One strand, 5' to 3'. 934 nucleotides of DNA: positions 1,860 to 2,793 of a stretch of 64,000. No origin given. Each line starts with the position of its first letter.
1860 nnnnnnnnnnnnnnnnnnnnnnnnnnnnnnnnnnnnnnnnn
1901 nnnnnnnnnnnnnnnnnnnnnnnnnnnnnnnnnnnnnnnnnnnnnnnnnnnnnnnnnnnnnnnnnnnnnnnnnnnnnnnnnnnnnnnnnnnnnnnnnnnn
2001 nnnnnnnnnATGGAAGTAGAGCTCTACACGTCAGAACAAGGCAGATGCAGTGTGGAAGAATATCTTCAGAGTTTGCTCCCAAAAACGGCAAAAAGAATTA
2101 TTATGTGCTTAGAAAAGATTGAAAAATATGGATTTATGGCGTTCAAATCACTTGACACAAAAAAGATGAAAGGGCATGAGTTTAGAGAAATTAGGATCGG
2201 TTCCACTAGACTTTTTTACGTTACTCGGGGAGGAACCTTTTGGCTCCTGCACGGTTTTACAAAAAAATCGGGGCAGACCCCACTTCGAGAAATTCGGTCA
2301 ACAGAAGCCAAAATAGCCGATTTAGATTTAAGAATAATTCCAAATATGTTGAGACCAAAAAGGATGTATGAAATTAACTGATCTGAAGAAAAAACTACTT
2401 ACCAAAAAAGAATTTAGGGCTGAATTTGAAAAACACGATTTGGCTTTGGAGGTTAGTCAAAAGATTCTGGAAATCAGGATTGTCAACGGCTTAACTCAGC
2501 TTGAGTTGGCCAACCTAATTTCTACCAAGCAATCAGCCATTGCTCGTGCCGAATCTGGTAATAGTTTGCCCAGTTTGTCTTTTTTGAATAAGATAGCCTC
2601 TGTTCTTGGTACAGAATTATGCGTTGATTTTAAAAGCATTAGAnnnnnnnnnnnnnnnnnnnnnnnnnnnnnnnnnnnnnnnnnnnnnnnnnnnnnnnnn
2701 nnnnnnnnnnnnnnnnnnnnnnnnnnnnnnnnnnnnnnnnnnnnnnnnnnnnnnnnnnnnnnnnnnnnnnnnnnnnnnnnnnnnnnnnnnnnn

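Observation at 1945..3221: AT-rich three-gene island between rpsI and dnaX: Gp49/HigB-like toxin, XRE antitoxin with a long tail, and an unassignable 144-aa third gene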

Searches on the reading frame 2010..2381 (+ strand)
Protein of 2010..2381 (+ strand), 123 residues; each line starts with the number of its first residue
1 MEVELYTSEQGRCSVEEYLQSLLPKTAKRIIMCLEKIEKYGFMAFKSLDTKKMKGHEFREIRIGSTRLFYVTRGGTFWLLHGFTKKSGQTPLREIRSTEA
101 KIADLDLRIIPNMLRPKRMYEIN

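Call 4: search_protein_families(library=pfam, proteins=[window:2010-2381:+], max_evalue=1)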
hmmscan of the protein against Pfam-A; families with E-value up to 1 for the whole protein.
window:2010-2381:+ (123 aa): 1 family
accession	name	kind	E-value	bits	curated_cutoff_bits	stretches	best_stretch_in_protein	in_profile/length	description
PF05973.20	Gp49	-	8.6e-11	42.2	23.9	1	17-97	1-84/90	Phage derived protein Gp49-like (DUF891)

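Call 5: search_protein_families(library=ncbifam, proteins=[window:2010-2381:+], max_evalue=1)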
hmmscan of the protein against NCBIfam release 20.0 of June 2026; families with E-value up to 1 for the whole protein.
window:2010-2381:+ (123 aa): 0 families

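Call 6: search_protein_families(library=padloc, proteins=[window:2010-2381:+], max_evalue=1)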
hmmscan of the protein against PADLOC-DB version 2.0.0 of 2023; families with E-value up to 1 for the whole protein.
window:2010-2381:+ (123 aa): 1 family
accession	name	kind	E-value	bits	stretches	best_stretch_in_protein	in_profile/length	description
PDLC03886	NsnC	-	0.012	13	1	57-97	236-281/293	-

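Call 7: search_protein_families(library=phrogs, proteins=[window:2010-2381:+], max_evalue=1)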
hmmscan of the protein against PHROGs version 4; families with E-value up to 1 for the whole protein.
window:2010-2381:+ (123 aa): 2 families
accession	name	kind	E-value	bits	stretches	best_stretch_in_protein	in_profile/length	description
phrog_2523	-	unknown function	1.3e-11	45.6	1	14-104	10-103/108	-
phrog_1213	-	moron, auxiliary metabolic gene and host takeover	0.0016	20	1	15-74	11-70/88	RelE-like toxin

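Call 58: search_protein_families(library=pfam, alignment_id=A6, max_evalue=0.01)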
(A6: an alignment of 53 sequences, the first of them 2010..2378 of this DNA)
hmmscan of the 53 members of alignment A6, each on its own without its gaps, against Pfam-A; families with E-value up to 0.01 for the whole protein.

A. member 1, window:2010-2378:+ (123 aa): 1 family
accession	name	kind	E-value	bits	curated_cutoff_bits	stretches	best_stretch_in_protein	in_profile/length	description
PF05973.20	Gp49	-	8.6e-11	42.2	23.9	1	17-97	1-84/90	Phage derived protein Gp49-like (DUF891)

B. families by the number of members that match (of 53 scanned): 15 families
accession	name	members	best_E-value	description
PF05973.20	Gp49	27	8.5e-18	Phage derived protein Gp49-like (DUF891)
PF24738.1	DUF7689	4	5.5e-06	Domain of unknown function (DUF7689)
PF05257.22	CHAP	3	0.00016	CHAP domain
PF21814.2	DUF6883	2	1.7e-17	Domain of unknown function (DUF6883)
PF14076.12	DUF4258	2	2e-08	Domain of unknown function (DUF4258)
PF01861.22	BpsA_C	1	5e-33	Branched-chain polyamine synthase A C-terminal domain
PF09907.15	HigB_toxin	1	1e-29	HigB_toxin, RelE-like toxic component of a toxin-antitoxin system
PF10237.15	N6-adenineMlase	1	3.8e-07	Probable N6-adenine methyltransferase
PF03602.21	Cons_hypoth95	1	4e-06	Conserved hypothetical protein 95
PF01381.28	HTH_3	1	4.5e-06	Helix-turn-helix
PF05016.21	ParE_toxin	1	9.9e-05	ParE toxin of type II toxin-antitoxin system, parDE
PF23038.1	KOW6_SPT51-2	1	0.00036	Transcription elongation factor SPT5 homolog 1/2, KOW6 domain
PF12671.13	Amidase_6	1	0.0026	Putative amidase domain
PF05382.19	Amidase_5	1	0.0031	Bacteriophage peptidoglycan hydrolase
PF01084.26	Ribosomal_S18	1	0.0091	Ribosomal protein S18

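Call 93: search_solved_structures(query=A3, max_evalue=0.01)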
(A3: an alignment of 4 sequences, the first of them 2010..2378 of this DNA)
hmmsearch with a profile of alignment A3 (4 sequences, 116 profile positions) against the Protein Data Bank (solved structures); distinct sequences matched with E-value up to 0.01: 1.
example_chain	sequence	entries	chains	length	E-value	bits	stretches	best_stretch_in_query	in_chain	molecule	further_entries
6af3_A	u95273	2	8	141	2.3e-12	50.2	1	2-114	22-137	HigB toxin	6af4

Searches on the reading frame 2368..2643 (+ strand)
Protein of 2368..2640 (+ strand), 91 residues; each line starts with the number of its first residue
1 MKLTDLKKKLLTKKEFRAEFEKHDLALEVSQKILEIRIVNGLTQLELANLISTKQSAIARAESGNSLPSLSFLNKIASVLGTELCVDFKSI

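Call 60: find_homologous_proteins(query=window:2368-2640:+, max_evalue=0.00001)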
Query seq(91 aa) (91 aa): 2 proteins with E <= 0.00001 among 17 candidates.
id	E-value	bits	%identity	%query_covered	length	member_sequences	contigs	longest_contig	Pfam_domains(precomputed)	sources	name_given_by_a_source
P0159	2.7e-47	175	100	100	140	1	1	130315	PF01381.29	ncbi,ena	-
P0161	1.3e-27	113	67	100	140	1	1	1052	PF01381.29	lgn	-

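Call 70: find_homologous_proteins(query=A8, max_evalue=1e-8)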
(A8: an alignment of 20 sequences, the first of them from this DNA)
Query A8 (20 sequences) (92 aa, profile of the alignment): 1873 proteins with E <= 1e-8 among 8000 candidates; the best 120 are listed.
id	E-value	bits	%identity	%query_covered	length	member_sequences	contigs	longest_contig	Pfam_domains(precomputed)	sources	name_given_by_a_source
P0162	1.3e-36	142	63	96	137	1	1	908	PF12844.14,PF01381.29,PF13560.13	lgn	-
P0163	1.8e-36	142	57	76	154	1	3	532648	PF12844.14,PF01381.29,PF13560.13,PF13443.13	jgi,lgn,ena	-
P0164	1.3e-35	139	58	96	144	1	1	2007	PF12844.14,PF01381.29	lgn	-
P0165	1.5e-35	139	51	92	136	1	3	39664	PF12844.14,PF01381.29,PF13560.13,PF13443.13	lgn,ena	-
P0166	3.7e-35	137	65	92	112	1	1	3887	PF12844.14,PF01381.29,PF13560.13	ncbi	-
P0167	4.3e-35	137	61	96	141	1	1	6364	PF12844.14,PF01381.29,PF13560.13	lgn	-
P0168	5.9e-35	137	53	91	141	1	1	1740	PF12844.14,PF01381.29,PF13560.13,PF13443.13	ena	-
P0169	6.7e-35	137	64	97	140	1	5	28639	PF12844.14,PF01381.29,PF13560.13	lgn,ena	-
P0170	6.7e-35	137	50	92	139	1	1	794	PF12844.14,PF01381.29,PF13560.13,PF13443.13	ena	-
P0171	7.6e-35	136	53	91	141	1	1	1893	PF12844.14,PF01381.29,PF13560.13,PF13443.13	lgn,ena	-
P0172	9.3e-35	136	58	96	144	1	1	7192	PF12844.14,PF01381.29,PF13560.13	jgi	jgi:transcriptional regulator with XRE-family HTH domain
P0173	1.1e-34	136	58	96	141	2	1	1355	PF12844.14,PF01381.29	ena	-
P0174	1.3e-34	136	58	93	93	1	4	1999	PF12844.14,PF01381.29,PF13560.13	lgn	-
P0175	1.8e-34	135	57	93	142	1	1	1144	PF12844.14,PF01381.29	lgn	-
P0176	2.3e-34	135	60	96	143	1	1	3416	PF12844.14,PF01381.29,PF13560.13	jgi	-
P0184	2.8e-33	131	52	96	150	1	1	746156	PF01381.29,PF13560.13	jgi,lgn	-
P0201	4.8e-31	124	51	97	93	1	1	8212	PF12844.14,PF01381.29,PF13560.13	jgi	jgi:transcriptional regulator with XRE-family HTH domain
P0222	1.7e-29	119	54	84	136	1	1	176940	PF13744.13,PF12844.14,PF01381.29,PF13560.13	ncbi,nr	ncbi:MAG: putative transcriptional regulator [Patescibacteria group bacterium]|nr:putative transcrip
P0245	3.0e-28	115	48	99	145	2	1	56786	PF01381.29,PF13560.13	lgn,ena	-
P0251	5.5e-28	114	47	96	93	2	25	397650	PF13744.13,PF12844.14,PF01381.29,PF13560.13,PF13443.13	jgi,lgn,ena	-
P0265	2.1e-27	113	42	98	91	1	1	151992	PF12844.14,PF01381.29,PF13560.13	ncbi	ncbi:MAG: helix-turn-helix transcriptional regulator [Chloroflexota bacterium]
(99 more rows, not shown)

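Call 71: find_encoding_contigs(protein=P0184, flank=2500, max_places=1)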
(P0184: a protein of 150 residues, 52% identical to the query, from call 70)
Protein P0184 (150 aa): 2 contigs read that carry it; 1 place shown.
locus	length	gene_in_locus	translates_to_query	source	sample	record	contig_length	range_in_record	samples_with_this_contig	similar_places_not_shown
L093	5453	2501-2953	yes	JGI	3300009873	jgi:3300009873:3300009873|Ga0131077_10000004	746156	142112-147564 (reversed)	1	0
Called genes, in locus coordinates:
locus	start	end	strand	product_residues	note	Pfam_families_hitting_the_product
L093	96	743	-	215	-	PF04263:TPK_catalytic, PF04265:TPK_B1_binding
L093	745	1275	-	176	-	PF00156:Pribosyltran (weak)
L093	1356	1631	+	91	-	-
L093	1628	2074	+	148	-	-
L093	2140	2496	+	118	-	PF05973:Gp49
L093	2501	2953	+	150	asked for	PF13560:HTH_31 (weak), PF01381:HTH_3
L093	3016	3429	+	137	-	-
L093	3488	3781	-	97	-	-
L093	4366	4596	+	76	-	PF18903:DUF5659 (weak)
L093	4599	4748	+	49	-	-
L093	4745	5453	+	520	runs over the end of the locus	PF00239:Resolvase, PF13408:Zn_ribbon_recom (weak)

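Call 72: find_encoding_contigs(protein=P0222, flank=2500, max_places=1)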
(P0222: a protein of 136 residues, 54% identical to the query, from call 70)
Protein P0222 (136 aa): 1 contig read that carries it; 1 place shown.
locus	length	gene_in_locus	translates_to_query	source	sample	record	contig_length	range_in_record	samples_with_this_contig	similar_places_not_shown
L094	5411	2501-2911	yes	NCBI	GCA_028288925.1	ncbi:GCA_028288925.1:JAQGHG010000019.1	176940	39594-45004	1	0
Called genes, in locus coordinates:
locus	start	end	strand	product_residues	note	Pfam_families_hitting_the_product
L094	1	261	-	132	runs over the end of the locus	PF00293:NUDIX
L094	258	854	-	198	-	PF07884:VKOR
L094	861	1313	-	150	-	-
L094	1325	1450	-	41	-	-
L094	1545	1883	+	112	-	-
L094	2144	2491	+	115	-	PF05973:Gp49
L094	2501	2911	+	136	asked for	PF13744:HTH_37 (weak), PF12844:HTH_19, PF01381:HTH_3, PF13560:HTH_31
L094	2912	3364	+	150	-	-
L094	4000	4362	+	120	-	-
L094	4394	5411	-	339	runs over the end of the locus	PF13579:Glyco_trans_4_4, PF13439:Glyco_transf_4, PF20706:GT4-conflict, PF00534:Glycos_transf_1, PF13692:Glyco_trans_1_4, PF13524:Glyco_trans_1_2 (faint)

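Call 73: find_encoding_contigs(protein=P0245, flank=2500, max_places=1)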
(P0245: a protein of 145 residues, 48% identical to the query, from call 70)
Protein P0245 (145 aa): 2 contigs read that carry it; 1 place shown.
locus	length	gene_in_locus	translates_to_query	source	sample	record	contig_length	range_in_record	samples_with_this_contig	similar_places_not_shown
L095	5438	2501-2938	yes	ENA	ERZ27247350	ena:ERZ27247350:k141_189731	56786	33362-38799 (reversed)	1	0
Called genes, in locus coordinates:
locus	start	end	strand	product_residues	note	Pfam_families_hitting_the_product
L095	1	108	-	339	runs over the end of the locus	-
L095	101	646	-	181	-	PF03729:DUF308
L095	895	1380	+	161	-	-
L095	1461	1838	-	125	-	PF00293:NUDIX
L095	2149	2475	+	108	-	PF05973:Gp49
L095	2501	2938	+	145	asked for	PF01381:HTH_3, PF13560:HTH_31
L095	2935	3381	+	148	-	-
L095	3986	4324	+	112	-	PF04266:ASCH (weak)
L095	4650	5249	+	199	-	-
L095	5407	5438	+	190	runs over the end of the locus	-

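Call 74: find_encoding_contigs(protein=P0201, flank=2500, max_places=1)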
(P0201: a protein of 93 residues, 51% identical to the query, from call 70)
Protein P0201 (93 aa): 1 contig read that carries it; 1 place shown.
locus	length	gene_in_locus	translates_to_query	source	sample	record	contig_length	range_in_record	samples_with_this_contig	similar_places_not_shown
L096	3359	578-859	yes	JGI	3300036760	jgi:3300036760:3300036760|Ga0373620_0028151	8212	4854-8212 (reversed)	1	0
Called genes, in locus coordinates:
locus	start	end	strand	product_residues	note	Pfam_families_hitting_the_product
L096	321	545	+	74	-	-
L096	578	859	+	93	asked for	PF12844:HTH_19, PF13560:HTH_31, PF01381:HTH_3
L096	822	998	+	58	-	-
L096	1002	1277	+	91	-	-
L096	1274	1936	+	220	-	PF01844:HNH (weak)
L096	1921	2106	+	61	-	-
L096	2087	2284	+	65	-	-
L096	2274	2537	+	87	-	-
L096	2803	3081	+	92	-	-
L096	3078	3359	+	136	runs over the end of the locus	PF09643:YopX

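Call 75: find_encoding_contigs(protein=P0251, flank=2500, max_places=2)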
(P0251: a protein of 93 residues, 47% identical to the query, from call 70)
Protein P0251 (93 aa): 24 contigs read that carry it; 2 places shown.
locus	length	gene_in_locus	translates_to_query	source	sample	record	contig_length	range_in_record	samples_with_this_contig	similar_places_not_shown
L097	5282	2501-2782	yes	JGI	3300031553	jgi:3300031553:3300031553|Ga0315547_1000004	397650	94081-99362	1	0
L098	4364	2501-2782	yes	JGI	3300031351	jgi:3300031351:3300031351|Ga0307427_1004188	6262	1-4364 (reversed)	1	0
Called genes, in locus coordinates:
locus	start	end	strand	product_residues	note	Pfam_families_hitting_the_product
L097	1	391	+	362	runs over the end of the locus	PF01551:Peptidase_M23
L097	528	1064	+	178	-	-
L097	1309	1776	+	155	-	PF04002:RadC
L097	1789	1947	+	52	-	-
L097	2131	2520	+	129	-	PF05973:Gp49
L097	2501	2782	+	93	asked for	PF13744:HTH_37 (weak), PF12844:HTH_19, PF13443:HTH_26 (weak), PF13560:HTH_31, PF01381:HTH_3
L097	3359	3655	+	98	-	PF11171:DUF2958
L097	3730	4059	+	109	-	-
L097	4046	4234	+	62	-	-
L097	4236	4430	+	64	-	-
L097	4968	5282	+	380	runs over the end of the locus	-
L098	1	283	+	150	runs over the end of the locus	-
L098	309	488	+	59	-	-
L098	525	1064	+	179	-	-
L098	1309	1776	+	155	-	PF04002:RadC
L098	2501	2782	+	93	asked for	PF13744:HTH_37 (weak), PF12844:HTH_19, PF13443:HTH_26 (weak), PF13560:HTH_31, PF01381:HTH_3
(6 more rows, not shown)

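Call 76: find_encoding_contigs(protein=P0265, flank=2500, max_places=1)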
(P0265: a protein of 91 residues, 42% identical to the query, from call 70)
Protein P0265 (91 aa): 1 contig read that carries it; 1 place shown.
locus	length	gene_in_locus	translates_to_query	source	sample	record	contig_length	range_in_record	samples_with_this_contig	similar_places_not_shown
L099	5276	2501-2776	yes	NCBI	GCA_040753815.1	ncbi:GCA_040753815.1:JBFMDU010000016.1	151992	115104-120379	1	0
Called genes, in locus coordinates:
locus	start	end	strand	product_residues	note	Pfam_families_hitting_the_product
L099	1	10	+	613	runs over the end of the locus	PF02730:AFOR_N, PF01314:AFOR_C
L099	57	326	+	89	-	PF02597:ThiS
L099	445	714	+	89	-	PF02597:ThiS (weak)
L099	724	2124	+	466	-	PF00083:Sugar_tr, PF07690:MFS_1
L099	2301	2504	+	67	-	-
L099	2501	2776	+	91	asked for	PF13560:HTH_31, PF01381:HTH_3, PF12844:HTH_19 (weak)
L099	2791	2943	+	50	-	-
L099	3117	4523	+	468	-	-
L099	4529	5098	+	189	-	PF04326:SLFN_AlbA_2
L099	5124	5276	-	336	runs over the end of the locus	PF15731:MqsA_antitoxin, PF01381:HTH_3, PF13560:HTH_31 (weak), PF13274:SocA_Panacea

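Call 94: search_solved_structures(query=A8, max_evalue=0.0001)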
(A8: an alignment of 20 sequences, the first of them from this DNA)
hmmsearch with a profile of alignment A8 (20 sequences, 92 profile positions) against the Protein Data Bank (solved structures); distinct sequences matched with E-value up to 0.0001: 37.
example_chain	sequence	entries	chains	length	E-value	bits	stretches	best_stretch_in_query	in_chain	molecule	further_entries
6af3_B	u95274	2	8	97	1.9e-12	50.2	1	16-86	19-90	HigA antitoxin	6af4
9p73_CH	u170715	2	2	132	3.8e-11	46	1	11-85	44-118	Endothelial differentiation-related factor 1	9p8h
9b0q_CH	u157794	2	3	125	4.4e-11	45.8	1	11-85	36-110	Endothelial differentiation-related factor 1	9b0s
9rpv_E4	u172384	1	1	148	5.2e-11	45.6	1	11-85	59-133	Endothelial differentiation-related factor 1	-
7o81_AU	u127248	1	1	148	6e-11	45.4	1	11-85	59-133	EDF1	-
6zvh_i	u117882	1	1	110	6.3e-11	45.3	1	10-84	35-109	Endothelial differentiation-related factor 1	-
1x57_A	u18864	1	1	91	2e-10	43.7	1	25-85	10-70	Endothelial differentiation-related factor 1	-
8tac_A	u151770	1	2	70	9.1e-10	41.6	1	28-81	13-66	DBP48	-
2qfc_A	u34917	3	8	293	2.3e-09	40.3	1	29-85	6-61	PlcR protein | Transcriptional activator PlcR protein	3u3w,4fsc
7nrd_Sh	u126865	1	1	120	4e-08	36.3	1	23-85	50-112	Multiprotein-bridging factor 1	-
6zvi_T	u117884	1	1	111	6.1e-08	35.7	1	23-84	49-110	MBF1 isoform 1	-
9f9s_CN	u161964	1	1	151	6.8e-08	35.6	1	23-85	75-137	Multiprotein-bridging factor 1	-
4yg1_A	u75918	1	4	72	1.4e-07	34.6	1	21-84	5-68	Antitoxin HipB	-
4z5h_A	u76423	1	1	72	1.6e-07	34.4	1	23-84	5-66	Antitoxin HipB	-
5k98_B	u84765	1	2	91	1.6e-07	34.3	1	20-85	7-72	Antitoxin HipB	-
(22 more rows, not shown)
